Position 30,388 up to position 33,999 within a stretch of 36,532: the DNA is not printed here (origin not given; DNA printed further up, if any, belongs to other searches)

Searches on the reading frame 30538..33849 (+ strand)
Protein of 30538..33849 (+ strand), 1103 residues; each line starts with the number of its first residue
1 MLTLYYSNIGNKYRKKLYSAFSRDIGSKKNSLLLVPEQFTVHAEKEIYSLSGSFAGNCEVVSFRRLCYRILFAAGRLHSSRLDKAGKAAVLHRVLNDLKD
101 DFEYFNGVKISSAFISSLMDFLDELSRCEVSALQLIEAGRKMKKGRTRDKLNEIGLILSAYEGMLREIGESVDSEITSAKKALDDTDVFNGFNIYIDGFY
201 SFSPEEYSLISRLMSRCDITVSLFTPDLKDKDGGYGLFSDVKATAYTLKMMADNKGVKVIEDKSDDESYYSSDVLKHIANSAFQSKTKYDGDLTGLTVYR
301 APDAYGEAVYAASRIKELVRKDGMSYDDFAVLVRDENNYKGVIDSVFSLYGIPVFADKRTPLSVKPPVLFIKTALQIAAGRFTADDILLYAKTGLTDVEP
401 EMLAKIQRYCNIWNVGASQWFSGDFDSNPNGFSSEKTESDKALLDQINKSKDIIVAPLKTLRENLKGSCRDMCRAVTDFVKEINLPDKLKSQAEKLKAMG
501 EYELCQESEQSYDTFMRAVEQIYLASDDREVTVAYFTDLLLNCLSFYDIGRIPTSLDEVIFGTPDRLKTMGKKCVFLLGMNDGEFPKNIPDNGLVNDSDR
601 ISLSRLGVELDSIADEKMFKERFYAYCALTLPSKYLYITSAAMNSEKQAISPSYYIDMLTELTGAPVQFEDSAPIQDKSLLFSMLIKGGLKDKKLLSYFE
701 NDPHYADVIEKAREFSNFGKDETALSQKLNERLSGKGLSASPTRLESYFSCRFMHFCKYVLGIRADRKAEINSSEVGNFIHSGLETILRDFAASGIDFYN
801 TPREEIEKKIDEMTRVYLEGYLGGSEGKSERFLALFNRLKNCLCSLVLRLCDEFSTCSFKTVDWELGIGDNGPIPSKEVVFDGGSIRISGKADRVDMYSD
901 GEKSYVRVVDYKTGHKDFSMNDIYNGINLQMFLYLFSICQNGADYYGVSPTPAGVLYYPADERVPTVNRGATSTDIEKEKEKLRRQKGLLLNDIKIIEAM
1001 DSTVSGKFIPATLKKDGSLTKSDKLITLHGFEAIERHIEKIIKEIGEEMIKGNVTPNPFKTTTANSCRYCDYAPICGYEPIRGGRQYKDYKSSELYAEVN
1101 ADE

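Call 65: find_related_loci(query=window:30538-33849:+, collection=genome_contigs, flank=1000)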
Query window:30538-33849:+ (1103 aa) in genome_contigs; peptide patterns used: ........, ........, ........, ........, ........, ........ (x = any residue, [..] = any of these).
203 stretches matched a pattern; 4 encode a relative of the query (tblastn E <= 1e-3); 4 distinct loci.
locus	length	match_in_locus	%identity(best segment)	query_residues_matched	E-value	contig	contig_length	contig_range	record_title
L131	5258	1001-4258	29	1-1076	7e-128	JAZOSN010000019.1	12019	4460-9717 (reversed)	MAG: Eubacteriales bacterium isolate T1900045543_YK20190237.MAGScoT_cleanbin_000030 SGB_7835_k141_2030476, whole genome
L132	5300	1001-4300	25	34-1090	6e-114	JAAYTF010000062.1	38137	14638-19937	MAG: Bacilli bacterium isolate AS23ysBPME_84 64332_AS23, whole genome shotgun sequence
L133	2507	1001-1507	25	741-914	6e-9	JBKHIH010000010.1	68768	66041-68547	MAG: Thiohalospira sp. isolate D1M13_4 NODE_49_length_68768_cov_7.028044, whole genome shotgun sequence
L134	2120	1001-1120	47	1034-1078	1e-5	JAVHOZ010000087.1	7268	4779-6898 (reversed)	MAG: Candidatus Magasanikbacteria bacterium isolate WB02no2_37_9 NODE_8857_length_7268_cov_6.013864, whole genome shotgu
